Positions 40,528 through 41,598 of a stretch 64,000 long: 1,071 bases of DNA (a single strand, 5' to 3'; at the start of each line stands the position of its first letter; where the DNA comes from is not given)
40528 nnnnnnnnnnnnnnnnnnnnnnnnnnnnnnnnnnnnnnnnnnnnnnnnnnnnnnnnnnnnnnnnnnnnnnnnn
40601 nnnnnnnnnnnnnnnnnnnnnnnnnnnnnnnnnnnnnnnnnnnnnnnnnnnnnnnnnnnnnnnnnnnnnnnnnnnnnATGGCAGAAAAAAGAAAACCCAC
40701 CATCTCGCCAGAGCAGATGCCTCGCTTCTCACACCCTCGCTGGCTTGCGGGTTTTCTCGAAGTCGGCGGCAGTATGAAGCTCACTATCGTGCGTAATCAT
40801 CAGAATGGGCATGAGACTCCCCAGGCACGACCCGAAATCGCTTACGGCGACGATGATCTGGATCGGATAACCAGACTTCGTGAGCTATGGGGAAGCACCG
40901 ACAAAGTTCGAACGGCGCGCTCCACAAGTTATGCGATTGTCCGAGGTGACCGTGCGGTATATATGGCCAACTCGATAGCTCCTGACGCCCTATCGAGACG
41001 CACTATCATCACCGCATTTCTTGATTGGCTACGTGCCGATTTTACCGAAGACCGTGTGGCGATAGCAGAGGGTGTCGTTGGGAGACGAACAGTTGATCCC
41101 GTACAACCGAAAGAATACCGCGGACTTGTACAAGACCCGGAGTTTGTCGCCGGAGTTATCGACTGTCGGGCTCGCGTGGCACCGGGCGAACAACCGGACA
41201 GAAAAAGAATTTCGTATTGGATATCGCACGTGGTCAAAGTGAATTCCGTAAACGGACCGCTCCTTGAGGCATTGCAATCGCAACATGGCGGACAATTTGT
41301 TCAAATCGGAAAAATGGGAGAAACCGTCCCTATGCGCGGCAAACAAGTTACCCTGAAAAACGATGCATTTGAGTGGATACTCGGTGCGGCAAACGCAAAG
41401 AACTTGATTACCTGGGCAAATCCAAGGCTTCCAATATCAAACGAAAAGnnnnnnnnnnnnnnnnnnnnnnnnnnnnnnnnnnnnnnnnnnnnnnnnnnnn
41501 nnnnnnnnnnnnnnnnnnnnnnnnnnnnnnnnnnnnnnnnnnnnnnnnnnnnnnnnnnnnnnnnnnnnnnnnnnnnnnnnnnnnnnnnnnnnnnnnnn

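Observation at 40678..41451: Free-standing gene with two degenerate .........-like motifs directly upstream of ftsZ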

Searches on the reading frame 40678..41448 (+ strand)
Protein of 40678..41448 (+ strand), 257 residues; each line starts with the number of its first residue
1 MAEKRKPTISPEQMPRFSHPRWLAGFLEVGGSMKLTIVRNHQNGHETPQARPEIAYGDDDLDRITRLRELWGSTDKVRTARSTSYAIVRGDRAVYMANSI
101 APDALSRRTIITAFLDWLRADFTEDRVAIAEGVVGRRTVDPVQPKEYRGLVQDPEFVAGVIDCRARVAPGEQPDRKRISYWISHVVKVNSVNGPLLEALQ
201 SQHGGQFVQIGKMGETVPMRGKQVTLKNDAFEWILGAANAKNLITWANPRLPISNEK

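Call 3: search_protein_families(library=pfam, proteins=[window:40678-41448:+], max_evalue=10)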
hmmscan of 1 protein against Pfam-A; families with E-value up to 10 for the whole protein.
window:40678-41448:+ (257 aa): 1 family
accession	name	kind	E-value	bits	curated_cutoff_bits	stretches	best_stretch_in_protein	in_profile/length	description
PF05839.16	Apc13p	-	0.24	12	22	1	115-157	15-57/89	Apc13p protein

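Call 4: search_protein_families(library=ncbifam, proteins=[window:40678-41448:+], max_evalue=10)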
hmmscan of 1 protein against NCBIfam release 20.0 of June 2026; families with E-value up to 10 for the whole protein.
window:40678-41448:+ (257 aa): 0 families

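Call 5: search_solved_structures(query=window:40678-41448:+, max_evalue=10, show_alignments=3)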
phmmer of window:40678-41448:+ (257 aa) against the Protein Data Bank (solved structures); distinct sequences matched with E-value up to 10: 3.
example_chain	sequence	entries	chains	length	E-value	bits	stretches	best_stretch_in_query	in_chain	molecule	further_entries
5esp_A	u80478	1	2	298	0.38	13.2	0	13-40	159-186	I-PanMI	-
2mbz_A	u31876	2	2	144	0.94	11.9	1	47-91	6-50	HTH-type transcriptional activator TipA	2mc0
1ny9_A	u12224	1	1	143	0.96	11.9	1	47-91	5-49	Transcriptional activator tipA-S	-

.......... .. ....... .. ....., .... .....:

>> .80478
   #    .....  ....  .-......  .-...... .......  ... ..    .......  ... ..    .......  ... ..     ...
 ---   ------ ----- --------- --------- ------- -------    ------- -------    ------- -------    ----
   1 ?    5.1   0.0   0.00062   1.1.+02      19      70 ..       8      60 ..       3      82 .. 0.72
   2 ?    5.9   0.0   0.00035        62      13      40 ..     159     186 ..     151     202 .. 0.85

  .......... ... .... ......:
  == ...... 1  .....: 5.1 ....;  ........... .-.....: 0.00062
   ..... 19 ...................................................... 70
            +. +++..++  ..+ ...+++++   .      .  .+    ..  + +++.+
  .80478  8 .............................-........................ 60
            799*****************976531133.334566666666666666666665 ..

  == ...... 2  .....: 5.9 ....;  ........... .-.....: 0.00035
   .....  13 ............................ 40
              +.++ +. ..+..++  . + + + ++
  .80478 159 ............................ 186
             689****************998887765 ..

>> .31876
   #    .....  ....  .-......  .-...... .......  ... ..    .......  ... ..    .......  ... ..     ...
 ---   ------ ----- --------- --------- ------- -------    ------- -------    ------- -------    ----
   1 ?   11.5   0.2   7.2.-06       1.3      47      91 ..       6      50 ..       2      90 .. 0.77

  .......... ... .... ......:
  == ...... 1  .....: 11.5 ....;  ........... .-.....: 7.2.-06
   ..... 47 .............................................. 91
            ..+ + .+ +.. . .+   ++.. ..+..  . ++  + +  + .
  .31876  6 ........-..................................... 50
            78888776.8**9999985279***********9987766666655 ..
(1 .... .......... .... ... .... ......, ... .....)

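Call 6: find_homologous_proteins(query=window:40678-41448:+, max_evalue=0.001)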
Query window:40678-41448:+ (257 aa): 4 proteins with E <= 0.001 among 965 candidates.
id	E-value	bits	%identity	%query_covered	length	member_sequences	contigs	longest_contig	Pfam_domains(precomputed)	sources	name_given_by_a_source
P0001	8.1e-159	545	93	100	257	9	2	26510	-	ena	-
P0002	6.7e-104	365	64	100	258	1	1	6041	-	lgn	-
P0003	1.2e-91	325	58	99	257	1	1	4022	-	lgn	-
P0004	8.7e-74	266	58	87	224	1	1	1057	-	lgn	-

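Call 10: search_solved_structures(query=A1, max_evalue=10, show_alignments=4)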
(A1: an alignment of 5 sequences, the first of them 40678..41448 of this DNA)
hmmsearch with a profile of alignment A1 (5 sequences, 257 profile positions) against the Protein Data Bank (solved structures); distinct sequences matched with E-value up to 10: 2.
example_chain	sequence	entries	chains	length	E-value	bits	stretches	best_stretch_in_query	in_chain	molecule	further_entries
5t8d_A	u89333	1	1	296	0.9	12.1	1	18-73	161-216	I-OnuI_e-vHIVInt_v2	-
5v0q_A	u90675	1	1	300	0.93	12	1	18-73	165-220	I-OnuI_e-vHIVInt_v1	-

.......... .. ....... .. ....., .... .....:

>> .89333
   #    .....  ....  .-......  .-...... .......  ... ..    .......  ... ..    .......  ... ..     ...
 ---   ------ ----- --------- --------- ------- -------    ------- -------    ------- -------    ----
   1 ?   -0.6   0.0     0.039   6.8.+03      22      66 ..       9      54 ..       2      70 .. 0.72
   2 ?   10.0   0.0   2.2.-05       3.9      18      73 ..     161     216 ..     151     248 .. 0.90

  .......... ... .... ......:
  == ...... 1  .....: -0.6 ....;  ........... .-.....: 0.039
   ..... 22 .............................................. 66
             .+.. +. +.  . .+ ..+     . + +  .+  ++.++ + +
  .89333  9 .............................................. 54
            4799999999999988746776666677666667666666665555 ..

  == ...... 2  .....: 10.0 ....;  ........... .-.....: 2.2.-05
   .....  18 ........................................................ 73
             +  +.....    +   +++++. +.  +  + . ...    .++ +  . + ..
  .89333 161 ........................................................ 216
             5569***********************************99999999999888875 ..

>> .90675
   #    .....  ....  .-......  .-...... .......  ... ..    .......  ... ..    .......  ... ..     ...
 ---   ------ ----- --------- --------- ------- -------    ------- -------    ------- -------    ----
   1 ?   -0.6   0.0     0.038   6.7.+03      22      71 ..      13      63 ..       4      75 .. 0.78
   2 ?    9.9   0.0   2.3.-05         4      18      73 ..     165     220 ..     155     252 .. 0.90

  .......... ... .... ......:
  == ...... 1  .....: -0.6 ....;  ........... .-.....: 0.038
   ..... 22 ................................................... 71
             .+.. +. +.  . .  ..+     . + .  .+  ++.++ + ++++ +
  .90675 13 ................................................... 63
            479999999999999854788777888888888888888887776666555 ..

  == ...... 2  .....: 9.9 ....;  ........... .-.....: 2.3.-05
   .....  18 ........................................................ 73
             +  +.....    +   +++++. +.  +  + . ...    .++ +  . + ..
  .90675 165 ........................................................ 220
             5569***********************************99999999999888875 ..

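Call 11: find_encoding_contigs(protein=P0001, flank=10000, max_places=6)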
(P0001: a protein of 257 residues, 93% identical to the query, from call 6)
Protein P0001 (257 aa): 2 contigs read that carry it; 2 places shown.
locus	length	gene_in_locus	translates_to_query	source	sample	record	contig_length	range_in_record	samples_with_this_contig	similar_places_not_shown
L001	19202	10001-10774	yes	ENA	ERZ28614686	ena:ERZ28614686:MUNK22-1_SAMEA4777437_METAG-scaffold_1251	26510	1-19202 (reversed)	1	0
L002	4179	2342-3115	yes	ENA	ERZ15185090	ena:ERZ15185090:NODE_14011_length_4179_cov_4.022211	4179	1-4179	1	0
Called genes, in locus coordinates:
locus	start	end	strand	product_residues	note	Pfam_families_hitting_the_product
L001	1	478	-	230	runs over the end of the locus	PF00005:ABC_tran, PF02463:SMC_N (weak), PF13304:AAA_21 (faint)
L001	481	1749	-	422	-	PF02687:FtsX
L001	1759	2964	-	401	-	PF25919:BSH_CusB (faint), PF00364:Biotin_lipoyl (faint), PF25917:BSH_RND, PF25984:BSH_YknX (weak), PF25990:Beta-barrel_YknX, PF26002:Beta-barrel_AprE (weak), PF25967:RND-MFP_C (weak)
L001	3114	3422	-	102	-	-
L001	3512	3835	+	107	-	-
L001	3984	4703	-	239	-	-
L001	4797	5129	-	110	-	PF04020:Phage_holin_4_2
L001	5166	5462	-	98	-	-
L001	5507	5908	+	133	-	PF06271:RDD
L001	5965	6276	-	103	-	-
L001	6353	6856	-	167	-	-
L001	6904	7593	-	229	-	PF01863:YgjP-like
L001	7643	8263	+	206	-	-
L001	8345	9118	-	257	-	PF03575:Peptidase_S51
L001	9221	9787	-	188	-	-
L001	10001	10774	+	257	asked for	-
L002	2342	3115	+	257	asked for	-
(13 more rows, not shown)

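Call 12: find_encoding_contigs(protein=P0002, flank=10000, max_places=6)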
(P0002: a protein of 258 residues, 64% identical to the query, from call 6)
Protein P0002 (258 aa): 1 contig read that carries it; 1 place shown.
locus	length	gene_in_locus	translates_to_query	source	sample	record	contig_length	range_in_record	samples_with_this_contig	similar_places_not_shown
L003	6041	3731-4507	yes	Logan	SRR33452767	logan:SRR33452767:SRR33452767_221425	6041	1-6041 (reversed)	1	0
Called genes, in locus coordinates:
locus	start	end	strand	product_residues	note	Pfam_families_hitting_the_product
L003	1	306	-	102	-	?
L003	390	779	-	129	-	-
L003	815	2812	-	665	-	PF00293:NUDIX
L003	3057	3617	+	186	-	-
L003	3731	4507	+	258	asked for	-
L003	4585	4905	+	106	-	-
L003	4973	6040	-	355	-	?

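Call 13: find_encoding_contigs(protein=P0003, flank=10000, max_places=6)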
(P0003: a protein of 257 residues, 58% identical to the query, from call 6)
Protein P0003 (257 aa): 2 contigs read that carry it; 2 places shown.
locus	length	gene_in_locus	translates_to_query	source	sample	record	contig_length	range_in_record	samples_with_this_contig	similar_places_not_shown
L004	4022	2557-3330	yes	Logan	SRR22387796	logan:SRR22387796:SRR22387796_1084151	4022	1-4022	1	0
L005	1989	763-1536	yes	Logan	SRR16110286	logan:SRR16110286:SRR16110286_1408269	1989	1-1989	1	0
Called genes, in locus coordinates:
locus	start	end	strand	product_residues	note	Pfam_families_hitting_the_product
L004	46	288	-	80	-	-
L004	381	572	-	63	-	-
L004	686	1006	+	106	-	-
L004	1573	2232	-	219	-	PF01863:YgjP-like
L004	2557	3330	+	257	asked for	-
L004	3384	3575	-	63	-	-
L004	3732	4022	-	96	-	?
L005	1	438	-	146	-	?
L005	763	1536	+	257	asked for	-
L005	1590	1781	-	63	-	-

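Call 17: find_related_loci(query=A1, collection=genome_contigs, flank=10000)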
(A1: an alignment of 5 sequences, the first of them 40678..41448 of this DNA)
Query A1 (257 aa) in genome_contigs; peptide patterns used: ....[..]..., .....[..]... (x = any residue, [..] = any of these).
14 stretches matched a pattern; 2 encode a relative of the query (tblastn E <= 1e-3); 2 distinct loci.
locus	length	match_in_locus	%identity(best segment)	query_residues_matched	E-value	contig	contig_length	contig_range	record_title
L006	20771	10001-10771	98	1-257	3e-173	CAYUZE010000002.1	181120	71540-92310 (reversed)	MAG TPA_asm: uncultured Gammaproteobacteria bacterium isolate binchicken_co130_63 genome assembly, contig: NODE_146_leng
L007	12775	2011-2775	58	1-255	5e-96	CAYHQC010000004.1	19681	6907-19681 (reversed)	MAG TPA_asm: uncultured Gammaproteobacteria bacterium isolate ERP119705_co15_352 genome assembly, contig: NODE_2654_leng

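Call 18: predict_structure(alignment_id=A1)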
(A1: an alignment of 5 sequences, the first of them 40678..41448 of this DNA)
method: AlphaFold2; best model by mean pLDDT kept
length: 257 residues; sequences in the alignment: 5
mean_pLDDT: 65.9   pTM: 0.66
mean pLDDT of the five models: 65.9, 64.7, 52.5, 49.6, 47.2
residues with pLDDT >= 90: 0; 70-90: 122; 50-70: 101; < 50: 34
segments of 3 or more residues with pLDDT < 50: 165-184, 219-222, 252-257
pLDDT, mean of each block of 10 residues (from residue 1): 55 73 73 72 67 73 72 63 74 76 57 73 77 58 69 81 51 35 48 73 77 63 57 68 76 43
secondary structure, 60 per line:
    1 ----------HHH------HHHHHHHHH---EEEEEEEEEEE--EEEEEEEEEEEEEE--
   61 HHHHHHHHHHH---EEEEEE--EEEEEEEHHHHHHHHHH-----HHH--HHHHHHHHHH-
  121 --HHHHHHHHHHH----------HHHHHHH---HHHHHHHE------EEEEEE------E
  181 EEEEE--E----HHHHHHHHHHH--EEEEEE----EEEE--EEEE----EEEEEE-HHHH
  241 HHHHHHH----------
elements in order: H20-28 E32-42 E45-58 H61-71 E75-80 E83-89 H90-99 H110-119 H123-133 H144-150 H154-160 E168-173 E180-185 H193-203 E206-211 E216-219 E222-225 E230-235 H237-247

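Call 20: fold_search(model_id=the predicted structure, library=pdb)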
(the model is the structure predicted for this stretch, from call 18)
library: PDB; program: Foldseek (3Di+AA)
matches with E <= 10: 539; with E <= 0.001: 116
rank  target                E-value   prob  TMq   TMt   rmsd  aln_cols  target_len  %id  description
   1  4yhx_A                8.3e-07  1.00  0.49  0.44   7.1       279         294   13  Crystal Structure of LAGLIDADG Meganuclease I-GpeMI Bound to Uncleaved DNA (released 2016-03-09)
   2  4z1z_A                8.3e-07  1.00  0.44  0.40   7.5       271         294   13  Crystal Structure of Meganuclease I-SmaMI Bound to Uncleaveable DNA with a TTCT Central Four (released 2016-03-30)
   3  6bd0_A                1.2e-06  1.00  0.52  0.46  11.2       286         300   10  I-OnuI K227Y, D236A bound to cognate substrate (pre-cleavage complex) (released 2018-10-24)
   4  9xy9_A                1.2e-06  1.00  0.50  0.45   7.1       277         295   10  One of a series of engineered variants of I-OnuI meganuclease targeting altered DNA target sequence (released 2025-09-10)
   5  5esp_A                1.2e-06  1.00  0.41  0.37   9.7       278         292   13  Crystal Structure of LAGLIDADG Meganuclease I-PanMI with coordinated Calcium ions (released 2016-03-30)
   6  6uwh_A                1.3e-06  1.00  0.41  0.37   9.0       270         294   14  Intermediate engineered variant of I-OnuI meganuclease with improved thermostability and partially altered specificity (released 2019-12-18)
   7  5esp_B                1.4e-06  1.00  0.40  0.37   9.9       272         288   15  Crystal Structure of LAGLIDADG Meganuclease I-PanMI with coordinated Calcium ions (released 2016-03-30)
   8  6uw0_B                1.5e-06  1.00  0.48  0.43   6.8       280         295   12  Engineered variant of I-OnuI meganuclease with improved thermostability and fully altered specificity targeting choler (released 2019-12-18)
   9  5t2o_A                1.5e-06  1.00  0.50  0.45   6.2       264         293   12  Engineered variant of I-OnuI meganuclease targeting the Anopheles AGAP011377 gene; harbors 53 point mutations relative (released 2017-05-03)
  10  4efj_A                1.6e-06  1.00  0.51  0.46   9.0       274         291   12  Crystal structure of I-GzeII LAGLIDADG homing endonuclease in complex with DNA target site (released 2012-05-02)
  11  6uwg_A                1.6e-06  1.00  0.48  0.43   8.1       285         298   11  Engineered variant of I-OnuI meganuclease with improved thermostability and E178D mutation at catalytic site (released 2019-12-18)
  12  5t2n_A                1.8e-06  1.00  0.51  0.46   6.1       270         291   12  Engineered variant of I-OnuI meganuclease targeting the Anopheles AGAP007280 gene; harbors 38 point mutations relative (released 2017-05-03)
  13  4z20_D                1.9e-06  1.00  0.43  0.39   7.7       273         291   12  Crystal Structure of Meganuclease I-SmaMI Bound to Uncleaveable DNA with a TTGT Central Four (released 2016-03-30)
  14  3fd2_A                2.1e-06  1.00  0.54  0.43  10.3       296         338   15  Crystal structure of mMsoI/DNA complex with calcium (released 2009-06-30)
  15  5e5s_A                2.1e-06  1.00  0.47  0.42   9.5       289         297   13  I-SmaMI K103A mutant (released 2016-01-13)
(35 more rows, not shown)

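Call 21: search_protein_representatives(alignment_id=A1)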
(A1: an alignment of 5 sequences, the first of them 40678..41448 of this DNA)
Query: 5 sequences, 257 profile positions. Proteins with E-value up to 0.001 (for the whole library): 248; up to 1e-10: 173; up to 1e-30: 15. The best 150 are listed.
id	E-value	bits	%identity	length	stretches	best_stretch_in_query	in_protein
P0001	1.8e-149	512.5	-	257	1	1-257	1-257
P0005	2.6e-71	256.4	-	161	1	1-159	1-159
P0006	9.7e-62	225.0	-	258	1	1-256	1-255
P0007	8.6e-56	205.5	-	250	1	1-256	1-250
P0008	7.7e-44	166.4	-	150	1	110-256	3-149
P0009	3.6e-36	141.2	-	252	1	16-253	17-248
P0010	8.1e-35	136.8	-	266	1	20-253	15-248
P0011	1.2e-34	136.3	-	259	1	10-251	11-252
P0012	1.3e-34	136.1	-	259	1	10-253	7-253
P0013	4.8e-33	131.0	-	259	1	20-253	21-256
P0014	7.4e-33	130.4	-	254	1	7-245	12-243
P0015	3.2e-32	128.3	-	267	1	7-251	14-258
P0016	5.6e-32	127.5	-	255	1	10-253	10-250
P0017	5.7e-32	127.5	-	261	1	7-251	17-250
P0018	2.3e-31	125.5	-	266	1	10-253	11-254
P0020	4.6e-30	121.2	-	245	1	7-253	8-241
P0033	7.2e-25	104.2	-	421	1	5-253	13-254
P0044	1.2e-23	100.2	-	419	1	10-248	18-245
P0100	1.6e-16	76.9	-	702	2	18-209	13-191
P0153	7.6e-13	64.8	-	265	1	19-253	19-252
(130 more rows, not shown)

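Call 31: search_protein_families(library=pfam, alignment_id=A2, max_evalue=0.01)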
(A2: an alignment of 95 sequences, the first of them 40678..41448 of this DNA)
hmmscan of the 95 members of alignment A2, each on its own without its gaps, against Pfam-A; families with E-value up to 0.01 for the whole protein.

A. member 1, window:40678-41448:+ (257 aa): 0 families

B. families by the number of members that match (of 95 scanned): 13 families
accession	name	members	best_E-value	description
PF00961.24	LAGLIDADG_1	8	2.1e-07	LAGLIDADG endonuclease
PF14528.11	LAGLIDADG_3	4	0.00021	LAGLIDADG-like domain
PF01381.28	HTH_3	1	0.001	Helix-turn-helix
PF14493.12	HTH_40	1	0.0015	Helix-turn-helix domain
PF08281.18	Sigma70_r4_2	1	0.002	Sigma-70, region 4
PF18971.5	CagA_N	1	0.0025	CagA protein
PF00376.29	MerR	1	0.0031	MerR family regulatory protein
PF11774.14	Lsr2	1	0.0045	Lsr2 dimerization domain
PF08279.18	HTH_11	1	0.0047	HTH domain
PF03738.19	GSP_synth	1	0.0048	Glutathionylspermidine synthase preATP-grasp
PF12204.14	DUF3598_N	1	0.0056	Domain of unknown function (DUF3598), N-terminal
PF13151.12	DUF3990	1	0.0094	Protein of unknown function (DUF3990)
PF04545.22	Sigma70_r4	1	0.0096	Sigma-70, region 4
